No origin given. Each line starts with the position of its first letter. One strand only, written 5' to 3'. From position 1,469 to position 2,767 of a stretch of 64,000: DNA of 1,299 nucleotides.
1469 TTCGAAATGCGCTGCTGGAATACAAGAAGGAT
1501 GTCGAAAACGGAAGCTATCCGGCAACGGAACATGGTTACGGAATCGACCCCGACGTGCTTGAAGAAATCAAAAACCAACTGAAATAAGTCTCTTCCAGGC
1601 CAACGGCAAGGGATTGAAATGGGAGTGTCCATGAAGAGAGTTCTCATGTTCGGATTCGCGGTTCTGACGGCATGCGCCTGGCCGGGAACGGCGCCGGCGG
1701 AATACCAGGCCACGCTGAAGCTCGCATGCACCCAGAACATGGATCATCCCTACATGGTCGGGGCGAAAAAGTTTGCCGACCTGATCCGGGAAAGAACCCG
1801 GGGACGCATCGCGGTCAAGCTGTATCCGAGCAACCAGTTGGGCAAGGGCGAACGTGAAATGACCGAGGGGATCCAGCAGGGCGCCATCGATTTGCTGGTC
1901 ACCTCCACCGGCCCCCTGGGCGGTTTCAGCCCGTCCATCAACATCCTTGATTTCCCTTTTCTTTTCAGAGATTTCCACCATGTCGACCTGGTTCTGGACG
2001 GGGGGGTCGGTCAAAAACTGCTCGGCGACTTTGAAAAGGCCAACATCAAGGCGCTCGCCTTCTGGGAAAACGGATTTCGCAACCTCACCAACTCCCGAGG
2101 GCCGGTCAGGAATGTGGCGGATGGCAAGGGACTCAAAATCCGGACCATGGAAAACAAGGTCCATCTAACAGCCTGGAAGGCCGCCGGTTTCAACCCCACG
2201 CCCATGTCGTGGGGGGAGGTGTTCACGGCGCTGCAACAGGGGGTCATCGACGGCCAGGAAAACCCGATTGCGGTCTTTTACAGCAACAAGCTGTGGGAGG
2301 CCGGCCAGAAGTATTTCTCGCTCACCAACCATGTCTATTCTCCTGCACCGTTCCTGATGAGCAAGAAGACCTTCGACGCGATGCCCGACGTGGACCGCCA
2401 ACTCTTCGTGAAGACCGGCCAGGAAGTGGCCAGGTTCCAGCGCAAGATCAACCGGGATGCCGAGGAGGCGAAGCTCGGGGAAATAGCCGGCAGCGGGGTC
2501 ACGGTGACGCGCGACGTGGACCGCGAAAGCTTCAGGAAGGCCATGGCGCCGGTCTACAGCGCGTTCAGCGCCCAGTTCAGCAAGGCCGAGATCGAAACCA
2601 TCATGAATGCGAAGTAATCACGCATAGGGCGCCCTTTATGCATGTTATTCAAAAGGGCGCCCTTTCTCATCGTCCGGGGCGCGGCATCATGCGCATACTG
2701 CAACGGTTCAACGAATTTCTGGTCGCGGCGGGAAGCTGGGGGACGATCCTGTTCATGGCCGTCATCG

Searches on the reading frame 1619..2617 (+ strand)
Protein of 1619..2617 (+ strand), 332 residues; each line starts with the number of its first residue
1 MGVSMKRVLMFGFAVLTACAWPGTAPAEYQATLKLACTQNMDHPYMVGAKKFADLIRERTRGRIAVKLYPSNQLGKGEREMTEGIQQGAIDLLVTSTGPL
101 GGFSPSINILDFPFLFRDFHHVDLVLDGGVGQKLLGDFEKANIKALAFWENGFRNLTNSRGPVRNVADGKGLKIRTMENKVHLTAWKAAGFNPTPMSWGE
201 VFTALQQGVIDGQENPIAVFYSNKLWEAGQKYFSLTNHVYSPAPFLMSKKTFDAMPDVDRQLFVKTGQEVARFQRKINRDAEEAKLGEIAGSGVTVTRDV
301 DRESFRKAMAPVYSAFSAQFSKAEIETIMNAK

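Call 24: search_protein_families(library=pfam, proteins=[window:1619-2617:+], max_evalue=0.001)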
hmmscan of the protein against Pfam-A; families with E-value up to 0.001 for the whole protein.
window:1619-2617:+ (332 aa): 1 family
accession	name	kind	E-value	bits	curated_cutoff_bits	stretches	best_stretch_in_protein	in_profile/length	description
PF03480.18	DctP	-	1.7e-89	300.4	23.4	1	40-316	6-283/286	Bacterial extracellular solute-binding protein, family 7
